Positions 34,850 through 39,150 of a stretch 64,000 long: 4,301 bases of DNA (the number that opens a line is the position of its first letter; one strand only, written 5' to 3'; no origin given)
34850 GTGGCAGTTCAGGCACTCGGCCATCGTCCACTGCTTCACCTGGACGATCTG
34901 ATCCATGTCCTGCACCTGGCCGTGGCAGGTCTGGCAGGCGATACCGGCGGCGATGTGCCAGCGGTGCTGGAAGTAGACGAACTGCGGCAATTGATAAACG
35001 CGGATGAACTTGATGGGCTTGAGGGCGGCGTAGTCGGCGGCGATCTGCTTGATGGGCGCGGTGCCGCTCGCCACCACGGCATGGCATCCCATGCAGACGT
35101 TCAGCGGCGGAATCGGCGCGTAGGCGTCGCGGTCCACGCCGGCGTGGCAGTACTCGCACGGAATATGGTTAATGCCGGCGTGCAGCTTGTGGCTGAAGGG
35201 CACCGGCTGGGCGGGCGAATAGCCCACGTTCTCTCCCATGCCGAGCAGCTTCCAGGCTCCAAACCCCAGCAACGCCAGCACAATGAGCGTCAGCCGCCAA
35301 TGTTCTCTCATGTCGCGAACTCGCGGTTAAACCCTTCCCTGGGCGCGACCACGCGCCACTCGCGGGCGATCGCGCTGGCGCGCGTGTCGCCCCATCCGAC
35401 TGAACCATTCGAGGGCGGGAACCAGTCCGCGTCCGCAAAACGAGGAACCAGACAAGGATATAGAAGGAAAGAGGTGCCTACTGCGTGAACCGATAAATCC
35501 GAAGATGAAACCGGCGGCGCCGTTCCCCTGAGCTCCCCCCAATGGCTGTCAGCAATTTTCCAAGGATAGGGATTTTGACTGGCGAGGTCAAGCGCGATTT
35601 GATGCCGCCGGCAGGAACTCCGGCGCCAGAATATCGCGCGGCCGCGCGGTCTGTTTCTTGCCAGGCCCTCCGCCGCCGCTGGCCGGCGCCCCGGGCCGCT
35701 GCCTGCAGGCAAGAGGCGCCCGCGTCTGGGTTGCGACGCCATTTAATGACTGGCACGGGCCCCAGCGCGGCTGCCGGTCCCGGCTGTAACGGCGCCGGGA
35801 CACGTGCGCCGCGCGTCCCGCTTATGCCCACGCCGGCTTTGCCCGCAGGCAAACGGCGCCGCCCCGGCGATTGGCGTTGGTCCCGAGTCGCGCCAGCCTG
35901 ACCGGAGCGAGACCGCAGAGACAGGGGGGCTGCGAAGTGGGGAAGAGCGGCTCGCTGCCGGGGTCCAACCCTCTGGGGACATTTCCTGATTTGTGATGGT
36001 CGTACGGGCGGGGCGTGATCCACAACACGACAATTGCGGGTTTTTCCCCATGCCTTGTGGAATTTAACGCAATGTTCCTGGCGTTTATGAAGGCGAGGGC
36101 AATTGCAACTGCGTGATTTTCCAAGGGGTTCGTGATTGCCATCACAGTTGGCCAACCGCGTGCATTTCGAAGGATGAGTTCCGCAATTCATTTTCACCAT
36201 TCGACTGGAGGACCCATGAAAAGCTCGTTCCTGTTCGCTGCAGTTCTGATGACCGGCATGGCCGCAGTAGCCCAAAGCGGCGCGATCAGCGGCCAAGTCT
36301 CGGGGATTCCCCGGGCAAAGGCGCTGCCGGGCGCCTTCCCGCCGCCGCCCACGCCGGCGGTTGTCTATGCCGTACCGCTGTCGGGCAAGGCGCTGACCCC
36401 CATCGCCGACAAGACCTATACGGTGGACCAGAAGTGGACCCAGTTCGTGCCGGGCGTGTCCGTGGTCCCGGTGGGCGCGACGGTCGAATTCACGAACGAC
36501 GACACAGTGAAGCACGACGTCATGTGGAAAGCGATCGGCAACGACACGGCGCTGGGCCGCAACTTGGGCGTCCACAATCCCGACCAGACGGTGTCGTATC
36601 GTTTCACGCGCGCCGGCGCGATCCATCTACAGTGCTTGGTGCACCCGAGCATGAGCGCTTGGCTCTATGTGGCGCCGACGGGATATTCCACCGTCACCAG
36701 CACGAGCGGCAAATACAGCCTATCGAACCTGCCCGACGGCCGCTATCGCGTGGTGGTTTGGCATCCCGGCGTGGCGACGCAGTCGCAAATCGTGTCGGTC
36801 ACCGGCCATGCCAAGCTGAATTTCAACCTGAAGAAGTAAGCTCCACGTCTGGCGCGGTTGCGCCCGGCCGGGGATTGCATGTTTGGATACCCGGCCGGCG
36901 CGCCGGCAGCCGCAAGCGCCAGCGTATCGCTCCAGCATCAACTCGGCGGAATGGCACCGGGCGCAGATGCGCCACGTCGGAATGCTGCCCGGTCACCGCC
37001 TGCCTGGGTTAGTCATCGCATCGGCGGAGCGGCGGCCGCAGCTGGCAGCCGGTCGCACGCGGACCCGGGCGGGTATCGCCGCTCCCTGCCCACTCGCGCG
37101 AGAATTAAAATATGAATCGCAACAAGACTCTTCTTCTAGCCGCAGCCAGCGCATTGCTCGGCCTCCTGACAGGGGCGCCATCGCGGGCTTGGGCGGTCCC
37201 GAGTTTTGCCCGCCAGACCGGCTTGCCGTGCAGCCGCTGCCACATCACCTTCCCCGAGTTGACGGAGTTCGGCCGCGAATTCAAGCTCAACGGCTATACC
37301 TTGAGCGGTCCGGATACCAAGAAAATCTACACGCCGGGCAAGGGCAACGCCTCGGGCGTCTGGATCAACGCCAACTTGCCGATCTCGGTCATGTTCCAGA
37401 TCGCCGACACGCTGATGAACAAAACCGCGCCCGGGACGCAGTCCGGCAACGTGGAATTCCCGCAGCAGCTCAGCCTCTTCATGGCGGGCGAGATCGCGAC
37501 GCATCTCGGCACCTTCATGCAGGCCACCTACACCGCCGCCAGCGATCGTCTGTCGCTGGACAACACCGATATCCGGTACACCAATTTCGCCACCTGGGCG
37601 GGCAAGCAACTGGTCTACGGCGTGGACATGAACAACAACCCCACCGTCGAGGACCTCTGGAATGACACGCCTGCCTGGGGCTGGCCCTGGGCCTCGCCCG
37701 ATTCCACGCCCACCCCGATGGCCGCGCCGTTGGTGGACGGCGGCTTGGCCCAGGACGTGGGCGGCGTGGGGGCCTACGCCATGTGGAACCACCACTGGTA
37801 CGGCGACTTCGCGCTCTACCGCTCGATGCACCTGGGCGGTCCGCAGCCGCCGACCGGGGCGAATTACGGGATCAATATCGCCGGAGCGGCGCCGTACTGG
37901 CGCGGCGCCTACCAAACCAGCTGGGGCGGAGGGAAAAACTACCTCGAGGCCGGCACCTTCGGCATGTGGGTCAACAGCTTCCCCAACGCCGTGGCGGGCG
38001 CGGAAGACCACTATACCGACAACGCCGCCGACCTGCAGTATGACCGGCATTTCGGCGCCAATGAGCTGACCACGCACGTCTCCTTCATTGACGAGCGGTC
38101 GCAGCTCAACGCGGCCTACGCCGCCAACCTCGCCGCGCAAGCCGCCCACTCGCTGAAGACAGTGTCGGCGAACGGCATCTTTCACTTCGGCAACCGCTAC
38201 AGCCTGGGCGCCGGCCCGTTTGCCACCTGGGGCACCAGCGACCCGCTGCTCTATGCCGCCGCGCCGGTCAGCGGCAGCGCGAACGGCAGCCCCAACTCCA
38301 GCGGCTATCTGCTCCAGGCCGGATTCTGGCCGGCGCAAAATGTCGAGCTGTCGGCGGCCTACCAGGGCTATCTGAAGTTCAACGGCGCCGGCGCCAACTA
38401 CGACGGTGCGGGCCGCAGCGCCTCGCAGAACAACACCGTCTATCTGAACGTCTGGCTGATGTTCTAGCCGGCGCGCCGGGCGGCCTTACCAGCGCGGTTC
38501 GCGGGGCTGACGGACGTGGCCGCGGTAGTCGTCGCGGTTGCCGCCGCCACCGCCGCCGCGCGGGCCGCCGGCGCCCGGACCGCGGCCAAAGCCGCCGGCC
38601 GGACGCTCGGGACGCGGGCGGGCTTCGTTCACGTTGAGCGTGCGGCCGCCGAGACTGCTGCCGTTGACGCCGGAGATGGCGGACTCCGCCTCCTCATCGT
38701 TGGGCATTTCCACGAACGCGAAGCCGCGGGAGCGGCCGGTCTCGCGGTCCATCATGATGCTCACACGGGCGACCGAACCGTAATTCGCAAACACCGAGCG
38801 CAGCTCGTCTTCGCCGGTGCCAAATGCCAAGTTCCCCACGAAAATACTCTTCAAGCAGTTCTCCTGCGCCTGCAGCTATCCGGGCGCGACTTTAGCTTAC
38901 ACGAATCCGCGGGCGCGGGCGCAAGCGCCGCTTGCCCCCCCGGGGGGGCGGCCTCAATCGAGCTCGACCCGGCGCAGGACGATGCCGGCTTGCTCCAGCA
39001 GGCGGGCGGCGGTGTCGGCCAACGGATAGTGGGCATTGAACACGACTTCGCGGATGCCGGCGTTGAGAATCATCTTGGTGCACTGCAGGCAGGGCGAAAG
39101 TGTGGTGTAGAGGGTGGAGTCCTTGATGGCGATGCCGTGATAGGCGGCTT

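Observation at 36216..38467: Cupredoxin plus Cyc2-like fused cytochrome-porin, divergent from an ACIII/haem-copper-oxidase cluster: candidate outer-membrane electron-uptake (Fe(II)-oxidation-type) system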

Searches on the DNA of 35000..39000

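Call 52: search_rna_families(source=window, start=35000, end=39000, threshold=evalue, max_evalue=0.1)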
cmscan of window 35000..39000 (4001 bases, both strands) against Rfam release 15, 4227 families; matches with E-value up to 0.1: 0.
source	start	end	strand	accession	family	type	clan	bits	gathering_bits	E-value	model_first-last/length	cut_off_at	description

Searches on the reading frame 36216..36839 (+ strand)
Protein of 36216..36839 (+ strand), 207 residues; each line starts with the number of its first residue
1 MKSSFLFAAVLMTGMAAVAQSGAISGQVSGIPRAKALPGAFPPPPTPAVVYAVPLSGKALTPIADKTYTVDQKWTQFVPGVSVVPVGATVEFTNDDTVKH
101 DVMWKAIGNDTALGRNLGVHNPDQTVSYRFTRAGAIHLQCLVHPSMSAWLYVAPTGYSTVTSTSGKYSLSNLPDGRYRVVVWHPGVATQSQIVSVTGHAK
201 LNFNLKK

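Call 3: search_protein_families(library=pfam, proteins=[window:36216-36839:+], max_evalue=1)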
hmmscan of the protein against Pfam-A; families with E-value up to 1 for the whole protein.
window:36216-36839:+ (207 aa): 6 families
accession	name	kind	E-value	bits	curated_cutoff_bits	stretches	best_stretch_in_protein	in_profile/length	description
PF13620.12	CarboxypepD_reg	-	2.1e-09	38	32.3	1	154-205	27-81/82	Carboxypeptidase regulatory-like domain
PF13715.12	CarbopepD_reg_2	-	1.2e-07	32.1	32.2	1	148-205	17-76/88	CarboxypepD_reg-like domain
PF14686.12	fn3_3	-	2.2e-05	24.6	24.4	1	157-198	27-70/75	Polysaccharide lyase family 4, domain II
PF17210.9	SdrD_B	-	0.0017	19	29.7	1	158-190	41-73/112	SdrD B-like domain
PF09430.16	EMC7_beta-sandw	-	0.015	15.9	26.6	1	157-198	21-62/122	ER membrane protein complex subunit 7, beta-sandwich domain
PF08308.17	PEGA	-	0.021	15.2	20.8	1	168-206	28-66/71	PEGA domain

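Call 4: search_protein_families(library=ncbifam, proteins=[window:36216-36839:+], max_evalue=1)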
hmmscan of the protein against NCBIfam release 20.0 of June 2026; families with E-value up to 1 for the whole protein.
window:36216-36839:+ (207 aa): 2 families
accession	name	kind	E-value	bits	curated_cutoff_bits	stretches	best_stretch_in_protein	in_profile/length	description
TIGR02657.1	amicyanin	equivalog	5.9e-05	23.4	110.2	1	84-148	15-78/83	amicyanin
TIGR02656.1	cyanin_plasto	equivalog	0.091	13.2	87.85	1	71-143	8-87/99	plastocyanin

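Call 77: search_solved_structures(query=window:36216-36839:+, max_evalue=1, show_alignments=2)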
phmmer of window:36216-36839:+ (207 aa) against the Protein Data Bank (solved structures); distinct sequences matched with E-value up to 1: 22.
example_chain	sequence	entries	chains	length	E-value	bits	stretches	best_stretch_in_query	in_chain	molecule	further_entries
6hbe_A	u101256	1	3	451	5.9e-05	26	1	43-147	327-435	Copper-containing nitrite reductase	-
4p5r_A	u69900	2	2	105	0.0023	20.8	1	59-148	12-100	Amicyanin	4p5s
1sf3_A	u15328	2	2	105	0.0023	20.8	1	59-148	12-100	Amicyanin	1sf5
1sfd_A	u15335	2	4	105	0.0032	20.3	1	59-148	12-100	Amicyanin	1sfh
1mda_A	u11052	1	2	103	0.0044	19.9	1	59-148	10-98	AMICYANIN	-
1aac_A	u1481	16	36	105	0.0044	19.9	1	59-148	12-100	AMICYANIN | PROTEIN (AMICYANIN)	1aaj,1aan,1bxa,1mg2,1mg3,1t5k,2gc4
1id2_A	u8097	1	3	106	0.0048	19.7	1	64-148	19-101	AMICYANIN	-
7zqe_M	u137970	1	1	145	0.0054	19.6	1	50-144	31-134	Plastocyanin, chloroplastic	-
2gb2_A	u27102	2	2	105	0.0061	19.4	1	59-148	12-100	Amicyanin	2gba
2qdv_A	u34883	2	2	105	0.0061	19.4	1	59-148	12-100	Amicyanin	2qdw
3c75_A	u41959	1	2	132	0.0073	19.2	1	64-148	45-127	Amicyanin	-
5fc9_A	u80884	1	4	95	0.0085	18.9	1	82-145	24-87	Blue (Type 1) copper domain protein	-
3ie9_A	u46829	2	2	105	0.0098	18.7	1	59-147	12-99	Amicyanin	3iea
2idt_A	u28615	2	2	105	0.015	18.1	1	59-146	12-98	Amicyanin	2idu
2idq_A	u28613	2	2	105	0.018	17.9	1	59-145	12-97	Amicyanin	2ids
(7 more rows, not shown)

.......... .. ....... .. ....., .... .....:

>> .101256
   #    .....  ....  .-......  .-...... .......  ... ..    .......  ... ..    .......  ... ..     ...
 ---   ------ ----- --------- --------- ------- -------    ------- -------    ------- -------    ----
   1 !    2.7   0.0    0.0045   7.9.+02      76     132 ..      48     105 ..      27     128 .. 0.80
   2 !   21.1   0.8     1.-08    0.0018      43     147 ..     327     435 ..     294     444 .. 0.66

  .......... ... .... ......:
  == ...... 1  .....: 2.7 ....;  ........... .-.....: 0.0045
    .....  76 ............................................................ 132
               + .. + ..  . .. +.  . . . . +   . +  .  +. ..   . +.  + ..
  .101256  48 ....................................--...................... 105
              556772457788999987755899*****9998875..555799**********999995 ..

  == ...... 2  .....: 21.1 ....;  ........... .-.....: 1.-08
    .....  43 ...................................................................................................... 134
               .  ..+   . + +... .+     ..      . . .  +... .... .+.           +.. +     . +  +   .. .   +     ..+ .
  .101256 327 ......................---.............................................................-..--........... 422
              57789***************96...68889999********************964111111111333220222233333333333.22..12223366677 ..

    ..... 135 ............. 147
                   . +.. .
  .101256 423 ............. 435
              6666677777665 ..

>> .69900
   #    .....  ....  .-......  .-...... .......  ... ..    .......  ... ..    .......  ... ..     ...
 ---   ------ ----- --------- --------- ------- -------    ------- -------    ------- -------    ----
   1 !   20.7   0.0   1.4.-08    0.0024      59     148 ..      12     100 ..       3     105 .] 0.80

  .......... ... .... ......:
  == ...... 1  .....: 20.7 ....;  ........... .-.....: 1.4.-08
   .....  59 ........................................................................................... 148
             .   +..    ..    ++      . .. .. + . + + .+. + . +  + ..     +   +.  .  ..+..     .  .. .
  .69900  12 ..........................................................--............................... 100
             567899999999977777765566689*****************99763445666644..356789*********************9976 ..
